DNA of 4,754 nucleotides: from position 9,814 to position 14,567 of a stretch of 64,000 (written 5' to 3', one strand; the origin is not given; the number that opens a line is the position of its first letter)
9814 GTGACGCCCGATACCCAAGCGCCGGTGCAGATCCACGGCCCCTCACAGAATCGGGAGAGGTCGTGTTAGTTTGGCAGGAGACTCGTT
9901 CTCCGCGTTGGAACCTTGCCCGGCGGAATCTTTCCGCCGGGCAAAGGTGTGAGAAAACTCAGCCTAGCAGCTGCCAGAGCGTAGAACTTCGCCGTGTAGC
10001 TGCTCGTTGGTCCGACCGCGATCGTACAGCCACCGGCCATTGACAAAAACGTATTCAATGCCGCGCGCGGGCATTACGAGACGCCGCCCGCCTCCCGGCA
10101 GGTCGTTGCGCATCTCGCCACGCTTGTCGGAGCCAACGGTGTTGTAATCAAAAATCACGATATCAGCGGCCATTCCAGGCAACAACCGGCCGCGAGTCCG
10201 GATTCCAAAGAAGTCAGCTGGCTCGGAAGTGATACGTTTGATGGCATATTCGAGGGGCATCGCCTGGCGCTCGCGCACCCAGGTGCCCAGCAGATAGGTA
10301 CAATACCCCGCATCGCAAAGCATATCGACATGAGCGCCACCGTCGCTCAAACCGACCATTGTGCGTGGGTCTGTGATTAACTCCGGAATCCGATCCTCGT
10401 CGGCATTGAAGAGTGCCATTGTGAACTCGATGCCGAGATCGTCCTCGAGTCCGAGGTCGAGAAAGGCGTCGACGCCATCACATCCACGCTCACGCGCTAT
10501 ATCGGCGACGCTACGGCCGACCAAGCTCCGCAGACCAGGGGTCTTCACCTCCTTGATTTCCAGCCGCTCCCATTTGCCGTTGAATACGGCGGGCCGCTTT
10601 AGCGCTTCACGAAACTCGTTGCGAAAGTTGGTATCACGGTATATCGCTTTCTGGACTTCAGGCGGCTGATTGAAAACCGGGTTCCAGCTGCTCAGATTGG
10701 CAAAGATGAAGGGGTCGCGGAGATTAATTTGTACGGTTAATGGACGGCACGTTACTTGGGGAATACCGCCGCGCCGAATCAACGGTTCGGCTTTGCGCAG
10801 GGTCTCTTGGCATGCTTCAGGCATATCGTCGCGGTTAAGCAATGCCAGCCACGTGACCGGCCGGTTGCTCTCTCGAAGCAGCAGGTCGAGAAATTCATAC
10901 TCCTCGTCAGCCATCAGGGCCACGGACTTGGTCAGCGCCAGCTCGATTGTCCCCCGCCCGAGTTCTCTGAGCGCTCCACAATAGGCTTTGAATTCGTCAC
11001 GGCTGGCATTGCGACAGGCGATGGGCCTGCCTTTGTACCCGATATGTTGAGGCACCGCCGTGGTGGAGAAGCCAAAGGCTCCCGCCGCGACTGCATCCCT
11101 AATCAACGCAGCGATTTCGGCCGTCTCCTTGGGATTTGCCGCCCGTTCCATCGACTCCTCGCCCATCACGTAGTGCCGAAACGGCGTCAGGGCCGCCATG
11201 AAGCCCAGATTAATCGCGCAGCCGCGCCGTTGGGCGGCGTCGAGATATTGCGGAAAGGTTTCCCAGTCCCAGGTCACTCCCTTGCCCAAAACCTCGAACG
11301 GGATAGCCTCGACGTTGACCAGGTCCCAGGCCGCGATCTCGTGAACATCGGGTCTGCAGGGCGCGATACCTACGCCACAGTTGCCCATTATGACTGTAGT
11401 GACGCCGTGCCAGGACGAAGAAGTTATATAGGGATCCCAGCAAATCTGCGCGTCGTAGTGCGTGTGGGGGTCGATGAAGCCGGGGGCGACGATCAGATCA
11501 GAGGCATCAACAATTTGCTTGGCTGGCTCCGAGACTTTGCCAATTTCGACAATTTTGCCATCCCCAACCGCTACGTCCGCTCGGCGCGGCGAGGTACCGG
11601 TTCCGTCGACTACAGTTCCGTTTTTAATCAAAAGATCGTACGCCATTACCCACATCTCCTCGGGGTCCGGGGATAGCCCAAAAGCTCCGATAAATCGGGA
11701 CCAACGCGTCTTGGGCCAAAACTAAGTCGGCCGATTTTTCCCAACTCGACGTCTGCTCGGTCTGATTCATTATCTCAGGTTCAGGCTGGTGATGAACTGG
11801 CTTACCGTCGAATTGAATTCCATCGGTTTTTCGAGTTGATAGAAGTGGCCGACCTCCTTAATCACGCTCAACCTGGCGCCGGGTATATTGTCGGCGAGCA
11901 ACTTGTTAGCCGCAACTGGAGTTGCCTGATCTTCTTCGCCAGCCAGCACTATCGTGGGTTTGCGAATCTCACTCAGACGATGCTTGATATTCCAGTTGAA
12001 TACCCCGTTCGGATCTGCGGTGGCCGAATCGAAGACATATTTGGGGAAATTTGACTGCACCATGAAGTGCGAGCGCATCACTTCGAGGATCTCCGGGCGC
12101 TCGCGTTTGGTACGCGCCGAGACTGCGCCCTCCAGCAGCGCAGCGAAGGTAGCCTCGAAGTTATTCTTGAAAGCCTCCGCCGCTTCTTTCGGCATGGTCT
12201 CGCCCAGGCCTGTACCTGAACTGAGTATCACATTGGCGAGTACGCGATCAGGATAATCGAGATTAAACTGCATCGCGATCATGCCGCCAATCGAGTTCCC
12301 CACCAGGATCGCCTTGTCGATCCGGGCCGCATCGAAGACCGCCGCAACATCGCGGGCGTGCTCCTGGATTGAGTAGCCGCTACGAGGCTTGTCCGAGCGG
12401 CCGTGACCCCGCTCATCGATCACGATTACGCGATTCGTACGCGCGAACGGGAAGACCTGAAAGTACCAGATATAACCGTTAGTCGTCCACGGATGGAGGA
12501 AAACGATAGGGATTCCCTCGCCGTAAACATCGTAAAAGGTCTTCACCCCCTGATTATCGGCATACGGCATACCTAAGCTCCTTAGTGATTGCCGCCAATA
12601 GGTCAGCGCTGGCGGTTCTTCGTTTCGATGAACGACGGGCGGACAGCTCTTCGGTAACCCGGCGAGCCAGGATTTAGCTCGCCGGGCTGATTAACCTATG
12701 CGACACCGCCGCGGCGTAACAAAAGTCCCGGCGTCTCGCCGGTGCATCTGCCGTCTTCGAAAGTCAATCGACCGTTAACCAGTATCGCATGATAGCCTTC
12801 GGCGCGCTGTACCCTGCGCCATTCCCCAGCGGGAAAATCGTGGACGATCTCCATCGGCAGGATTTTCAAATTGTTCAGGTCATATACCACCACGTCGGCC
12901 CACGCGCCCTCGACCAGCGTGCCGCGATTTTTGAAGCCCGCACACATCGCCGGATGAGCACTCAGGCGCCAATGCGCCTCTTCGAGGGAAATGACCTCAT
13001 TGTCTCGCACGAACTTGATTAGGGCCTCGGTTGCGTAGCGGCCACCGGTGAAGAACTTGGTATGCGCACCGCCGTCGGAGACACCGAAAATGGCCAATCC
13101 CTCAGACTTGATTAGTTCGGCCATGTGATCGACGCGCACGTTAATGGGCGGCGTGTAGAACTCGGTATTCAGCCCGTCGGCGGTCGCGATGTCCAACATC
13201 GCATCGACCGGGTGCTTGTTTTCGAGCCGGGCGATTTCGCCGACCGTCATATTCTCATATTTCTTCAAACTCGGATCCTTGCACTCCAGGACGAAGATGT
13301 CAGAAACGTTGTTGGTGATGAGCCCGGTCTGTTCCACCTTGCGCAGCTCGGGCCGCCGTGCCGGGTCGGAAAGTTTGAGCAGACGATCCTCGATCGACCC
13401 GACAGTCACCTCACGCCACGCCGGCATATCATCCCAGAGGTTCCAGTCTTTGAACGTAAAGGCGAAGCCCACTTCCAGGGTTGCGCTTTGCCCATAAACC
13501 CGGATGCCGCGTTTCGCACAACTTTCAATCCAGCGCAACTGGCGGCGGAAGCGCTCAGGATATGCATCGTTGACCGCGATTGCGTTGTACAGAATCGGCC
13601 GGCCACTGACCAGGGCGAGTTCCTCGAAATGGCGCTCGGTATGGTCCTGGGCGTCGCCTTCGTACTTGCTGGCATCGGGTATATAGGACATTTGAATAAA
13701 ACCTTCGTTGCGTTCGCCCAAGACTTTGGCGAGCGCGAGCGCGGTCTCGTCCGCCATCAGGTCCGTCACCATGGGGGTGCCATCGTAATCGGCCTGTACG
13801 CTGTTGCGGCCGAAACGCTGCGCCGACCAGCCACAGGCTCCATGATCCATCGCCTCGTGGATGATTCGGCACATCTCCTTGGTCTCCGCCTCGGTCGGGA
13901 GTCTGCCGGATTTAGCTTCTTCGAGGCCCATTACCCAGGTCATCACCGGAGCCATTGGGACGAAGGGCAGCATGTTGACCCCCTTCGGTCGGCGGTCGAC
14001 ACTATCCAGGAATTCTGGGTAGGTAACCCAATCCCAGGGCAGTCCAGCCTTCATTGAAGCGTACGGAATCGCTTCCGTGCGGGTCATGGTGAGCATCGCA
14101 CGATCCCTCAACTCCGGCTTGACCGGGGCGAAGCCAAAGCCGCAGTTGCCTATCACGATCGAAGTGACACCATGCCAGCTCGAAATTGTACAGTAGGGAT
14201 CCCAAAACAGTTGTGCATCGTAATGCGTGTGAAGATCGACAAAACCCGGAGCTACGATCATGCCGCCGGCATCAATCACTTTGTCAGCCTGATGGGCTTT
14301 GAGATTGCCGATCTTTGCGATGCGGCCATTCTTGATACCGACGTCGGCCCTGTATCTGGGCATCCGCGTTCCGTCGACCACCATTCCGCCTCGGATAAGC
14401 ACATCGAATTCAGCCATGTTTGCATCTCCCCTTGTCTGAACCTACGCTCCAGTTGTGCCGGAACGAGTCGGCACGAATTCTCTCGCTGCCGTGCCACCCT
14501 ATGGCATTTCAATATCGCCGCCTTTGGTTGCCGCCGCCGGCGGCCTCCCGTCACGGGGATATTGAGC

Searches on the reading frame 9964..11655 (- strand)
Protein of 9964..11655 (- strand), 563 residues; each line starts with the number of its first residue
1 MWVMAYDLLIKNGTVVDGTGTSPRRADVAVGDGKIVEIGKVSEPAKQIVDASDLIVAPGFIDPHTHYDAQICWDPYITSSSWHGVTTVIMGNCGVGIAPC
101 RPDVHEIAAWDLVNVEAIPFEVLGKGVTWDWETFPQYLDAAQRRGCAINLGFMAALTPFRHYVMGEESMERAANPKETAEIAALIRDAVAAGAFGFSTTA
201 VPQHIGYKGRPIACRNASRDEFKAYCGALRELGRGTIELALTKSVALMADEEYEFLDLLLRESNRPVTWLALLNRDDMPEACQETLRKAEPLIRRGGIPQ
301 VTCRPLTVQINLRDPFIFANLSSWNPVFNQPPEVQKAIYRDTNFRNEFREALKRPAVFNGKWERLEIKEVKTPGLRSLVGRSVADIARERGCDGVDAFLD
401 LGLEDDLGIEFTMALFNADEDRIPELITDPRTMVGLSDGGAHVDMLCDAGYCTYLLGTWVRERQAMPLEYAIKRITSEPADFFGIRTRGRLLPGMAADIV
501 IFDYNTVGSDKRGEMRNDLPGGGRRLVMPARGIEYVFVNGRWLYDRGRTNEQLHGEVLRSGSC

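Call 8: search_protein_families(library=pfam, proteins=[window:9964-11655:-])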
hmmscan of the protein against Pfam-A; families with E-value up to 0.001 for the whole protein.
window:9964-11655:- (563 aa): 3 families
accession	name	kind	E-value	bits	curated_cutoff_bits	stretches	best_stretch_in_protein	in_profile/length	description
PF07969.17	Amidohydro_3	-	6.1e-33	115.4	29.7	2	47-284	1-216/472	Amidohydrolase family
PF01979.26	Amidohydro_1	-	3.6e-09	36.8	25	1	438-542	250-344/345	Amidohydrolase family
PF00449.26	Urease_alpha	-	0.00013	22.7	23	1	5-57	65-115/121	Urease alpha-subunit, N-terminal domain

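Call 45: search_protein_families(library=ncbifam, proteins=[window:9964-11655:-], max_evalue=0.00001)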
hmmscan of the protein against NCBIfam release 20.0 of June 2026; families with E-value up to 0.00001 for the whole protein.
window:9964-11655:- (563 aa): 50 families (the best 25 are shown)
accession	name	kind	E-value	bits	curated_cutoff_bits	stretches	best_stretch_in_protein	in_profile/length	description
NF006560.0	PRK09061.1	subfamily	2.4e-27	95.4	340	2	5-89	25-105/517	amidohydrolase family protein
NF006689.0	PRK09237.1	equivalog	2e-20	72.7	371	1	5-91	2-93/383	amidohydrolase/deacetylase family metallohydrolase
NF004839.0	PRK06189.1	equivalog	2.2e-18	66.1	631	1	4-69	1-65/451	allantoinase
TIGR03178.1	allantoinase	equivalog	4.3e-17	62.1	357.85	1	7-80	1-75/441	allantoinase AllB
NF005960.0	PRK08044.1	equivalog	1.3e-15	57.1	688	1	4-89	1-89/453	allantoinase AllB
NF005791.0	PRK07627.1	equivalog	4.5e-15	55.5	442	1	8-62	3-59/425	dihydroorotase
NF006839.0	PRK09357.1-4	equivalog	4.8e-15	55.1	576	1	8-68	2-63/422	dihydroorotase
NF009060.0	PRK12394.1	equivalog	3.5e-14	52.4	442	1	4-90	1-90/381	metallo-dependent hydrolase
NF006559.0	PRK09060.1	equivalog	1e-13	50.4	482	1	4-67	3-65/444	dihydroorotase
NF009941.0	PRK13404.1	subfamily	1.9e-13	49.9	647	1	4-71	2-67/478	dihydropyrimidinase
TIGR03583.1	EF_0837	hypoth_equivalog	2.5e-13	49.8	432.15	1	6-94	1-89/365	amidohydrolase/deacetylase family metallohydrolase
TIGR01178.1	ade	equivalog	4.2e-13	48.6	472.5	1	7-89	1-82/552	adenine deaminase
TIGR02033.1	D-hydantoinase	equivalog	4.4e-13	49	393.25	1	8-70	1-63/454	dihydropyrimidinase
TIGR03121.1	one_C_dehyd_A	equivalog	2.1e-12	46.1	392.75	1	8-66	2-61/556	formylmethanofuran dehydrogenase subunit A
NF006056.0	PRK08204.1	subfamily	6e-12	45.1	391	1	8-66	5-66/449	hypothetical protein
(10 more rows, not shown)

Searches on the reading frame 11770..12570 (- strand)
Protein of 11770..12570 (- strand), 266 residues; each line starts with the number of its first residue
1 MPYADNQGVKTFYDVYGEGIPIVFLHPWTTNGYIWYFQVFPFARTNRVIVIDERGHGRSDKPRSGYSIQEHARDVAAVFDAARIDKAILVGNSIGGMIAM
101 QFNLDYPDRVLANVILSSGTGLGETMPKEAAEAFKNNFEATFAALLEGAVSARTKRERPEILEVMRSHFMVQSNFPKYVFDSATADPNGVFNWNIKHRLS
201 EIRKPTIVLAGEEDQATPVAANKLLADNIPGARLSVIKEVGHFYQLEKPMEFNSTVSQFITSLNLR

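Call 8: search_protein_families(library=pfam, proteins=[window:11770-12570:-])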
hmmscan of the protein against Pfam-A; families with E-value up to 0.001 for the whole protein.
window:11770-12570:- (266 aa): 4 families
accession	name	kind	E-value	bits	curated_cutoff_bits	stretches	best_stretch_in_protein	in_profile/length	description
PF00561.26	Abhydrolase_1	-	1.3e-29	104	25.8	1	21-249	2-245/245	alpha/beta hydrolase fold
PF12697.13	Abhydrolase_6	-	1.3e-20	75.5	26.3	1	22-252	1-214/217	Alpha/beta hydrolase family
PF12146.15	Hydrolase_4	-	2.9e-16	59.9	27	1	47-247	33-237/239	Serine aminopeptidase, S33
PF03096.20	Ndr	-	0.00069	18.9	23.3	1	67-126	81-139/283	Ndr family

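Call 45: search_protein_families(library=ncbifam, proteins=[window:11770-12570:-], max_evalue=0.00001)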
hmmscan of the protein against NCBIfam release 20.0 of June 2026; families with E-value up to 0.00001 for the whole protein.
window:11770-12570:- (266 aa): 36 families (the best 25 are shown)
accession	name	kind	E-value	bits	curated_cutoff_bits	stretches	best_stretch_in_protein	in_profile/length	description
TIGR02427.1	protocat_pcaD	equivalog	5.6e-41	140.6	255.85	1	21-260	15-250/251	3-oxoadipate enol-lactonase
NF051488.1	bifunc_PcaDC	exception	9.3e-40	136.9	390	1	21-261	14-251/375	bifunctional 3-oxoadipate enol-lactonase/4-carboxymuconolactone decarboxylase PcaDC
NF051487.1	bifunc_PcaCD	exception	8e-36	124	430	1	20-261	173-412/413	bifunctional 4-carboxymuconolactone decarboxylase/3-oxoadipate enol-lactonase PcaCD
NF011457.0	PRK14875.1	equivalog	1.5e-27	96.5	307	1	17-261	130-370/372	acetoin dehydrogenase dihydrolipoyllysine-residue acetyltransferase subunit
NF045632.1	hydroxlase_HsaD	equivalog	4.4e-25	88.2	400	1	38-261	56-289/290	4,5:9,10-diseco-3-hydroxy-5,9,17-trioxoandrosta-1(10),2-diene-4-oate hydrolase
TIGR03343.1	biphenyl_bphD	equivalog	2.2e-24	86.1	462.15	1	11-260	22-280/282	2-hydroxy-6-oxo-6-phenylhexa-2,4-dienoate hydrolase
TIGR03611.1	RutD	equivalog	4.6e-23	81.9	238.5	2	29-116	23-111/258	pyrimidine utilization protein D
TIGR03695.1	menH_SHCHC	equivalog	2.5e-22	79.5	208.55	2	21-126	4-112/252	2-succinyl-6-hydroxy-2,4-cyclohexadiene-1-carboxylate synthase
NF002938.0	PRK03592.1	equivalog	6.9e-22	78.1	241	1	8-154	19-159/298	haloalkane dehalogenase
TIGR01250.1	pro_imino_pep_2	subfamily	8.3e-22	78.1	167.65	2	141-260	168-287/288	proline iminopeptidase-family hydrolase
NF045948.1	ProImpepThrmp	equivalog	1.6e-21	77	500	2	191-262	219-289/291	proline iminopeptidase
NF052610.1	macro_16_ester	equivalog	6.4e-19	68.4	420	1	47-127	53-135/281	alpha/beta fold macrolide esterase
NF045945.1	ProImpepLactob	equivalog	1.7e-18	67.1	400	2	7-135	11-147/293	proline iminopeptidase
NF050089.1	i_nPHAscl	equivalog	1.9e-18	66.6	300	1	20-131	19-130/288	intracellular short-chain-length polyhydroxyalkanoate depolymerase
NF002043.0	PRK00870.1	subfamily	7.5e-18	65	265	1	18-262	45-300/302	haloalkane dehalogenase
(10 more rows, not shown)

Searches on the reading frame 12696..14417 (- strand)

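Call 8: search_protein_families(library=pfam, proteins=[window:12696-14417:-])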
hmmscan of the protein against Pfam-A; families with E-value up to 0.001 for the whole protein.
window:12696-14417:- (573 aa): 2 families
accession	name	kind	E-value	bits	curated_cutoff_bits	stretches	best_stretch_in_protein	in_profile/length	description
PF07969.17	Amidohydro_3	-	2.7e-22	80.3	29.7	2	46-230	1-166/472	Amidohydrolase family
PF01979.26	Amidohydro_1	-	3.4e-09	36.8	25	1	425-521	228-323/345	Amidohydrolase family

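Call 45: search_protein_families(library=ncbifam, proteins=[window:12696-14417:-], max_evalue=0.00001)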
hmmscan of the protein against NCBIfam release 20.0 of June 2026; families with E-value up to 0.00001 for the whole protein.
window:12696-14417:- (573 aa): 48 families (the best 25 are shown)
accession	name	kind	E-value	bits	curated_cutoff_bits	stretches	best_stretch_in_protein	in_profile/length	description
NF006560.0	PRK09061.1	subfamily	1.5e-22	79.6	340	1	2-66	24-87/517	amidohydrolase family protein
NF004839.0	PRK06189.1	equivalog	2.4e-18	66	631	1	3-68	2-65/451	allantoinase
NF006689.0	PRK09237.1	equivalog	4.5e-17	61.7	371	1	3-88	2-90/383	amidohydrolase/deacetylase family metallohydrolase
TIGR00857.1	pyrC_multi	subfamily_domain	2.8e-16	59.5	279.05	1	22-66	4-48/412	dihydroorotase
NF009060.0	PRK12394.1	equivalog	2.1e-15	56.4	442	1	4-88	3-89/381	metallo-dependent hydrolase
TIGR02033.1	D-hydantoinase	equivalog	8.4e-15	54.6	393.25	1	6-69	1-63/454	dihydropyrimidinase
NF009941.0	PRK13404.1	subfamily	3.6e-14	52.3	647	1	2-68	2-65/478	dihydropyrimidinase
NF006559.0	PRK09060.1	equivalog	4e-14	51.8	482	1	2-66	3-65/444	dihydroorotase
NF006845.0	PRK09357.2-6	equivalog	7e-14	51.3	728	1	5-67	2-65/428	dihydroorotase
NF006252.0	PRK08393.1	equivalog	1.1e-13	51.1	617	1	5-71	2-68/424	N-ethylammeline chlorohydrolase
NF005791.0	PRK07627.1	equivalog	1.4e-13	50.6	442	1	6-64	3-62/425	dihydroorotase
TIGR03178.1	allantoinase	equivalog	3.6e-13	49.1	357.85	1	5-67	1-61/441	allantoinase AllB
NF006839.0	PRK09357.1-4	equivalog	4e-13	48.8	576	1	6-66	2-62/422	dihydroorotase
NF009059.0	PRK12393.1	equivalog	5.1e-13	48.6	543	1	15-66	20-71/460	amidohydrolase family protein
TIGR03121.1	one_C_dehyd_A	equivalog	1.3e-12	46.8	392.75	1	6-65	2-61/556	formylmethanofuran dehydrogenase subunit A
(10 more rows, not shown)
